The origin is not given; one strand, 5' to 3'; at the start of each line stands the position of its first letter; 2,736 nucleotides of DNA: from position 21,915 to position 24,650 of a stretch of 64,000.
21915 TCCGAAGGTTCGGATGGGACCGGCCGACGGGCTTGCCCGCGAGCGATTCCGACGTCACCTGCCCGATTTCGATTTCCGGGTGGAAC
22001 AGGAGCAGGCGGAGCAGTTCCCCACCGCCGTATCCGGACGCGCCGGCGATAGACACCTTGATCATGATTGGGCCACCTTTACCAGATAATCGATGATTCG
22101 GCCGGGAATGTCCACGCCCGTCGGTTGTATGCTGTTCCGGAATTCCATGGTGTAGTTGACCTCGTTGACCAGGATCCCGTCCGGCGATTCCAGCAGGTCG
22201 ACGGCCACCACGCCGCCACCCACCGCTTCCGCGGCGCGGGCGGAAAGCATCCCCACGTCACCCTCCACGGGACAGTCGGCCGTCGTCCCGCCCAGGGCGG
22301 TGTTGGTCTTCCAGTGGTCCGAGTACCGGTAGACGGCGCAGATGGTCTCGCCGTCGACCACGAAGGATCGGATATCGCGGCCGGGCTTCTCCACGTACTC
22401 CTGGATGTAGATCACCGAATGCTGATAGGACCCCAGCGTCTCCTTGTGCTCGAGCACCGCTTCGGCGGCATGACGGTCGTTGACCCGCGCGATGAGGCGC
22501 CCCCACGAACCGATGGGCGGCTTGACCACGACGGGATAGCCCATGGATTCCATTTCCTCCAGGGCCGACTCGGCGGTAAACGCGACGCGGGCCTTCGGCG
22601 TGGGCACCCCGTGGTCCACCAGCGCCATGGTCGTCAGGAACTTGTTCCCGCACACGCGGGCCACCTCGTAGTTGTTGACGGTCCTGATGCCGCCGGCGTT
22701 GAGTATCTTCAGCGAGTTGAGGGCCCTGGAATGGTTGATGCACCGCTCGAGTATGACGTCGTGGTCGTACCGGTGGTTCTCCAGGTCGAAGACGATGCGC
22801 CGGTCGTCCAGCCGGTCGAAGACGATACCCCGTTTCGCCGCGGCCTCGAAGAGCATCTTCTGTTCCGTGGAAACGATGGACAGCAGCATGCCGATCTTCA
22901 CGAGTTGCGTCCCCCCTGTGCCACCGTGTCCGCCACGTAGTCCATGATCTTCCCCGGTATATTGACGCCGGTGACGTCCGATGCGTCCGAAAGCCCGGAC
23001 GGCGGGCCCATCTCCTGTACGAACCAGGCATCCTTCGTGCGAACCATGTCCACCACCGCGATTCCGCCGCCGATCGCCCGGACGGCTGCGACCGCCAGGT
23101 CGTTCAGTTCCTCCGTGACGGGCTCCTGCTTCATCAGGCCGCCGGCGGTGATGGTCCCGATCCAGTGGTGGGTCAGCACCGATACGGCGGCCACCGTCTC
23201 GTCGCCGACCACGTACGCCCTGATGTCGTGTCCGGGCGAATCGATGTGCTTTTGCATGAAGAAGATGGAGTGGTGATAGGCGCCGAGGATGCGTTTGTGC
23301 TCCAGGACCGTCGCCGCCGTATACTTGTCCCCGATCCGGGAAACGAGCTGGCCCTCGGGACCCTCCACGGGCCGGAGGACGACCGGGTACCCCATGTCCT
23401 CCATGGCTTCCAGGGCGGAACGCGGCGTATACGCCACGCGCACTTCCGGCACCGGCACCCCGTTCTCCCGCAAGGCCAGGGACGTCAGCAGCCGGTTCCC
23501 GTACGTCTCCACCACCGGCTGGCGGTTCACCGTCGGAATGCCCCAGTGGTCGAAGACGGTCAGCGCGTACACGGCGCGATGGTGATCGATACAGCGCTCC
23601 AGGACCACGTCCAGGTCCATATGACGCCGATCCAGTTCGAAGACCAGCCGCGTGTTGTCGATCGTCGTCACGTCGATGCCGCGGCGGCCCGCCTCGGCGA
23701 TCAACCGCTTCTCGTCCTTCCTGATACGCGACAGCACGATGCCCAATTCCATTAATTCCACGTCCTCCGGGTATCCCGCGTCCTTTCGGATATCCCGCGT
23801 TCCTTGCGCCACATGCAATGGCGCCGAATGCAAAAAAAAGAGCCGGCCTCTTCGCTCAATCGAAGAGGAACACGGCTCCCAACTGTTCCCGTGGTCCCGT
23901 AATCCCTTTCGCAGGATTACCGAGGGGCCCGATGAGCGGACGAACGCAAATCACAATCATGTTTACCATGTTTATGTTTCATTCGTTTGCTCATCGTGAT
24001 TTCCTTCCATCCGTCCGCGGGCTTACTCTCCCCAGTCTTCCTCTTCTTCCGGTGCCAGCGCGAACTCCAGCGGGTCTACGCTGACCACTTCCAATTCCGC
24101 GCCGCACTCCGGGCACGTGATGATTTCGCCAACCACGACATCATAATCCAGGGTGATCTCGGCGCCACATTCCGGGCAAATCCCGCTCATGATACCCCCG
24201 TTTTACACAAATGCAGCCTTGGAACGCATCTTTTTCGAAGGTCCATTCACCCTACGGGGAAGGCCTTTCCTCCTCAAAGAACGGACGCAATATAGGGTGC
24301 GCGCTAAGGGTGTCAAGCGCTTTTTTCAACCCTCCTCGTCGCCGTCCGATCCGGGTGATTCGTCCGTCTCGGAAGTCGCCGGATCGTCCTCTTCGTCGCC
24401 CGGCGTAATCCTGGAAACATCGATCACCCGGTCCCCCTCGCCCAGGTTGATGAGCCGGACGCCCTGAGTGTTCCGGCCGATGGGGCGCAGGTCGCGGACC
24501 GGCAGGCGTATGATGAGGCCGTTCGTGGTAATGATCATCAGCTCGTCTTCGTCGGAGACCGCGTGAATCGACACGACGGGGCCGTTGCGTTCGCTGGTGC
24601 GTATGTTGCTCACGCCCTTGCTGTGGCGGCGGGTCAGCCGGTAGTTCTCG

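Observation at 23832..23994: Candidate dual Lys/His leader-peptide attenuator matching the operon content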

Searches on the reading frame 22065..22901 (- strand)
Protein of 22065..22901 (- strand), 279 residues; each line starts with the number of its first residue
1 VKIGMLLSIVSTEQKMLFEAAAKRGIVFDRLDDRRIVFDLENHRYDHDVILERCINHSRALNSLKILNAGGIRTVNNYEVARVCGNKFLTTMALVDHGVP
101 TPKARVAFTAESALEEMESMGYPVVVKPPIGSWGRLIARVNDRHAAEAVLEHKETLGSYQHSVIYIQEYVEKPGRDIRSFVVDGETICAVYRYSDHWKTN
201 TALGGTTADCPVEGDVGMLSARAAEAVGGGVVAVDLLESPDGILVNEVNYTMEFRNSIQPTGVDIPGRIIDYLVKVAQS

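Call 6: search_protein_families(library=pfam, proteins=[window:22065-22901:-])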
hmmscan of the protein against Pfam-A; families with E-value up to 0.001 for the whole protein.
window:22065-22901:- (279 aa): 8 families
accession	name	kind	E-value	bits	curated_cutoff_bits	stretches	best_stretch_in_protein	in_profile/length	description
PF08443.16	RimK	-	1.6e-22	80.5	21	1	86-273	3-188/188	RimK-like ATP-grasp domain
PF22626.3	LysX_preATP_grasp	-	4.6e-19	68.8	27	1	3-83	1-84/84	LysX preATP-grasp domain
PF02655.19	ATP-grasp_3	-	2.3e-06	28.2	23.2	1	84-249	1-154/160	ATP-grasp domain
PF02222.28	ATP-grasp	-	3.5e-06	27.2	27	1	94-248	3-159/179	ATP-grasp domain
PF02786.22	CPSase_L_D2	-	1.9e-05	24.7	19.8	1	90-177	7-95/211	Carbamoyl-phosphate synthase L chain, ATP binding domain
PF14243.11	R2K_3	-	0.00016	22.3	26.3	1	136-249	45-149/169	ATP-grasp domain, R2K clade family 3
PF14397.11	ATPgrasp_ST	-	0.00051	19.8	31.4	0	72-149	7-90/278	Sugar-transfer associated ATP-grasp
PF13549.11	ATP-grasp_5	-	0.00084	19.2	27.6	0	94-127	19-52/221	ATP-grasp domain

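Call 39: search_protein_families(library=ncbifam, proteins=[window:22065-22901:-], max_evalue=1e-10)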
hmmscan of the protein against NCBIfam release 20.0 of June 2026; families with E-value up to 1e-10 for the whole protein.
window:22065-22901:- (279 aa): 8 families
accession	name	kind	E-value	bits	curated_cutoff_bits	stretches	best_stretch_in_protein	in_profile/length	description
TIGR02144.1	LysX_arch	equivalog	5.6e-97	324.2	275.6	1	3-278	1-280/281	lysine biosynthesis protein LysX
TIGR00768.1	rimK_fam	subfamily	1.9e-84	283.3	143.4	1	2-272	1-275/276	RimK family alpha-L-glutamate ligase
NF040720.1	MptN_Meth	equivalog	2.2e-44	151.7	350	1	60-273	75-290/291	tetrahydromethanopterin:alpha-L-glutamate ligase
TIGR04356.1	grasp_GAK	hypoth_equivalog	3.9e-19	68.8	300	1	61-275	74-285/287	GAK system ATP-grasp enzyme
TIGR04443.1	F420_CofF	equivalog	2.5e-17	62.8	300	1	62-276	68-281/283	coenzyme gamma-F420-2:alpha-L-glutamate ligase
NF007764.0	PRK10446.1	equivalog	2.3e-15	56.7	331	1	86-277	99-290/300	30S ribosomal protein S6--L-glutamate ligase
TIGR02068.2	cya_phycin_syn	equivalog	8.2e-13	47.2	850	1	83-195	210-317/862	cyanophycin synthetase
NF010623.0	PRK14016.1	subfamily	2.4e-11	42.6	877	1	83-193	211-316/871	cyanophycin synthetase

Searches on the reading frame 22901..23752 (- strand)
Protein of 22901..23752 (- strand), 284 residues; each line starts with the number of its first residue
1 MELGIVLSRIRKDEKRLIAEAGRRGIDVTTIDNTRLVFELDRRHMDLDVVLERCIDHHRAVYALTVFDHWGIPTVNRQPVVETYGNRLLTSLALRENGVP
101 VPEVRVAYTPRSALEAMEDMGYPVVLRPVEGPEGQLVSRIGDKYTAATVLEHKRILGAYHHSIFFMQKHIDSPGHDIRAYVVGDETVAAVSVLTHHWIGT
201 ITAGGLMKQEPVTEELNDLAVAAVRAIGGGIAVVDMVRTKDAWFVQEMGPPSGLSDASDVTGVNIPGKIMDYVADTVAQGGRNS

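Call 6: search_protein_families(library=pfam, proteins=[window:22901-23752:-])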
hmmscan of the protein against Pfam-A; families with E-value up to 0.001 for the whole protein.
window:22901-23752:- (284 aa): 4 families
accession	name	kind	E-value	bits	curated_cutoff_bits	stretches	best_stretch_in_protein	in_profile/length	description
PF22626.3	LysX_preATP_grasp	-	5.3e-24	84.6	27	1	3-82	1-83/84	LysX preATP-grasp domain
PF08443.16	RimK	-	2.2e-17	63.7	21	1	93-273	10-188/188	RimK-like ATP-grasp domain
PF13549.11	ATP-grasp_5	-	0.00013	21.9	27.6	1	94-127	19-52/221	ATP-grasp domain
PF02655.19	ATP-grasp_3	-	0.00069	20.2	23.2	0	86-245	3-150/160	ATP-grasp domain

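Call 20: find_related_loci(query=window:22901-23752:-, collection=genome_contigs, flank=1500)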
Query window:22901-23752:- (284 aa) in genome_contigs; peptide patterns used: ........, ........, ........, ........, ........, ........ (x = any residue, [..] = any of these).
46 stretches matched a pattern; 20 encode a relative of the query (tblastn E <= 1e-3); 20 distinct loci.
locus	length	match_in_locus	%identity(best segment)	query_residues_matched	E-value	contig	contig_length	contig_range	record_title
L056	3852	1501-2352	99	1-284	0e+0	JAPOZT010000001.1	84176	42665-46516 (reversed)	MAG: Gemmatimonadetes bacterium isolate IRC1_bin_16 NODE_289_length_84176_cov_23.6111, whole genome shotgun sequence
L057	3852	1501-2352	99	1-284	0e+0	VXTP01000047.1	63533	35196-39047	MAG: Gemmatimonadetes bacterium isolate SB0665_bin_8 NODE_298_length_63533_cov_15.709033, whole genome shotgun sequence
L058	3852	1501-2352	97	1-284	0e+0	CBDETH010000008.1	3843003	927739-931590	MAG: bacterium isolate a37c322d-fd18-4de0-acdf-9ec38001f2fc genome assembly, contig: contig_8, whole genome shotgun sequ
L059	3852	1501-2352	96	1-284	0e+0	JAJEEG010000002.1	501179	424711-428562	MAG: Candidatus Latescibacterota bacterium isolate p16x34bins.14 k141_287916, whole genome shotgun sequence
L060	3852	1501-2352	96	1-284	0e+0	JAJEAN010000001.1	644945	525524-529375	MAG: Candidatus Latescibacterota bacterium isolate jk18x7bins.54 k141_1592180, whole genome shotgun sequence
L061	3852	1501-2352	95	1-284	0e+0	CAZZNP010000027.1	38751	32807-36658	MAG TPA_asm: uncultured Gemmatimonadota bacterium isolate SRP109090_co2_50 genome assembly, contig: NODE_1247_length_387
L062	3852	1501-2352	95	1-284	0e+0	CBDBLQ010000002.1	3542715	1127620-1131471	MAG: bacterium isolate 7e3eab2d-bf14-4947-a8f9-fc6ddb354d52 genome assembly, contig: contig_2, whole genome shotgun sequ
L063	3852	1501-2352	90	1-284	3e-177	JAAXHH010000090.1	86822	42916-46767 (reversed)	MAG: Candidatus Latescibacterota bacterium isolate Plut_88884 unfiltered_Plut_88884_genomic_contig_119712, whole genome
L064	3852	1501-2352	90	1-284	5e-175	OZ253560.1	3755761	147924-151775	MAG: bacterium isolate 97c2cdc3-07c5-4390-9168-6b920e0bec44 genome assembly, chromosome: 1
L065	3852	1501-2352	89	1-284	2e-174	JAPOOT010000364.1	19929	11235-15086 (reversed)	MAG: Gemmatimonadetes bacterium isolate APA_bin_41 c_000000281476, whole genome shotgun sequence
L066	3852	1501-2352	89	1-284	2e-174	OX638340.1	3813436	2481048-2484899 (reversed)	MAG: uncultured Gemmatimonadota bacterium isolate 6ed59a95-0d5b-4630-9937-108f2708d2fb genome assembly, chromosome: 1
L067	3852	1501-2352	89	1-284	2e-173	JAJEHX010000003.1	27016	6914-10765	MAG: Candidatus Latescibacterota bacterium isolate p16x63bins.21 k141_729852, whole genome shotgun sequence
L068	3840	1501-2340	89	1-280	5e-173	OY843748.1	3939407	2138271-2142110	MAG: bacterium isolate 9408d56b-0626-48ff-8cc4-40385ffb9045 genome assembly, chromosome: 1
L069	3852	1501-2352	88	1-284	9e-173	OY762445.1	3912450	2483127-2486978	MAG: bacterium isolate 4d88f91b-64ba-49ef-9c7d-4906d56127d1 genome assembly, chromosome: 1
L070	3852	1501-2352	88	1-284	5e-172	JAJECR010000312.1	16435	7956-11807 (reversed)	MAG: Candidatus Latescibacterota bacterium isolate jk18xAbins.29 k141_623783, whole genome shotgun sequence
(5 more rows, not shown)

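Call 39: search_protein_families(library=ncbifam, proteins=[window:22901-23752:-], max_evalue=1e-10)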
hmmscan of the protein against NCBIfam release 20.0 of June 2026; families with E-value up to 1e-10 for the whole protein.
window:22901-23752:- (284 aa): 7 families
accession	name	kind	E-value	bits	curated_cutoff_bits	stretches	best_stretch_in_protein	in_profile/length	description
TIGR02144.1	LysX_arch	equivalog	8.3e-71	238.3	275.6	1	3-277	1-279/281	lysine biosynthesis protein LysX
TIGR00768.1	rimK_fam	subfamily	3.9e-63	213.4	143.4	1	3-273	2-276/276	RimK family alpha-L-glutamate ligase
NF040720.1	MptN_Meth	equivalog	2.1e-33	115.6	350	1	44-273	53-290/291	tetrahydromethanopterin:alpha-L-glutamate ligase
NF007764.0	PRK10446.1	equivalog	5.8e-16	58.6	331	1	61-276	74-289/300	30S ribosomal protein S6--L-glutamate ligase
TIGR04356.1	grasp_GAK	hypoth_equivalog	1.1e-15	57.4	300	1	64-276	77-286/287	GAK system ATP-grasp enzyme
TIGR02068.2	cya_phycin_syn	equivalog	2.2e-11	42.5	850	1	81-199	208-321/862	cyanophycin synthetase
NF010623.0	PRK14016.1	subfamily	2.5e-11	42.5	877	0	88-196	216-319/871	cyanophycin synthetase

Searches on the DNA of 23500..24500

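Call 4: search_rna_families(source=window, start=23500, end=24500, threshold=evalue, max_evalue=10)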
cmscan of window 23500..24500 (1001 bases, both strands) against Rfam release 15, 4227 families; matches with E-value up to 10: 2.
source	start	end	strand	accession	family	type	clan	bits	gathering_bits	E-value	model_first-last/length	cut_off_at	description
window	23922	24006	+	RF03964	mir-H1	Gene; miRNA;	-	17.3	97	8.2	1-85/85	no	mir-H1 microRNA precursor family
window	23912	24006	+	RF03671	MIR3522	Gene; miRNA;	-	15.8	100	7.6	1-89/89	no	MIR3522 microRNA precursor family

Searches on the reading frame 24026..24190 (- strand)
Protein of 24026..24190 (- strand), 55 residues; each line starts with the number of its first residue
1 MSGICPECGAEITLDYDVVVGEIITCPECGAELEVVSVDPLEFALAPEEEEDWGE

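Call 6: search_protein_families(library=pfam, proteins=[window:24026-24190:-])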
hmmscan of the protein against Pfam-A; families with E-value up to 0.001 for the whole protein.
window:24026-24190:- (55 aa): 16 families
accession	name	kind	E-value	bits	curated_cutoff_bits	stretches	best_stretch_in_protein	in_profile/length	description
PF21344.3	Zn_ribbon_LysW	-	1.6e-21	76.1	27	1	5-48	3-46/46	Alpha-aminoadipate carrier protein LysW-like, globular domain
PF08274.17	Zn_Ribbon_YjdM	-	2.5e-06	27.8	30.8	1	4-32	4-28/30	PhnA Zinc-Ribbon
PF13240.11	Zn_Ribbon_1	-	4.1e-06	26.8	25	0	5-13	2-10/23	zinc-ribbon domain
PF23548.1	Zn_ribbon_FGT1_2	-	5.5e-06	26.3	27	0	24-35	21-32/35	FORGETTER1 second zinc ribbon domain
PF24463.1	DUF7577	-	7.6e-06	25.9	28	0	24-32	3-11/27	Domain of unknown function (DUF7577)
PF24460.1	DUF7575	-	8.6e-06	25.5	28.5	0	22-34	2-14/28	Domain of unknown function (DUF7575)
PF08271.17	Zn_Ribbon_TF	-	1.5e-05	24.9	29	1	4-40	2-36/43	TFIIB zinc-binding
PF01396.24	Zn_ribbon_Top1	-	3.5e-05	23.9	32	0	24-33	2-11/39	Topoisomerase DNA binding C4 zinc finger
PF03119.21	DNA_ligase_ZBD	-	4.7e-05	23.6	25.8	0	25-34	1-10/27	NAD-dependent DNA ligase C4 zinc finger domain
PF13248.11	Zn_ribbon_3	-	4.9e-05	23.1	27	0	24-32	17-25/26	zinc-ribbon domain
PF24441.1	DUF7560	-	6.5e-05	23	27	0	25-35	7-17/44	Family of unknown function (DUF7560)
PF18439.7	zf_UBZ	-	8.9e-05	22.5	25.6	0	24-35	3-14/32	Ubiquitin-Binding Zinc Finger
PF13453.11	Zn_ribbon_TFIIB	-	0.00048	19.9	22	0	25-39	1-15/41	Transcription factor zinc-finger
PF12773.13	DZR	-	0.00056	20.5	27.3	1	4-34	14-35/45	Double zinc ribbon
PF14353.12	CpXC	-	0.00072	20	25.4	0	3-20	38-55/121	CpXC protein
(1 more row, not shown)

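Call 39: search_protein_families(library=ncbifam, proteins=[window:24026-24190:-], max_evalue=1e-10)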
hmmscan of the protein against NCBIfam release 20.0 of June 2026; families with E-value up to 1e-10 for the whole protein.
window:24026-24190:- (55 aa): 2 families
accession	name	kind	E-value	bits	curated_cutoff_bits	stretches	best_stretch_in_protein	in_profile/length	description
TIGR01206.1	lysW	equivalog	1.9e-21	75.7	53.2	1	1-55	1-54/54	lysine biosynthesis protein LysW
NF041070.1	carrier_LysW_Arch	domain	5.5e-18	64.8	75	1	2-55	2-57/57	alpha-aminoadipate/glutamate carrier protein LysW/ArgW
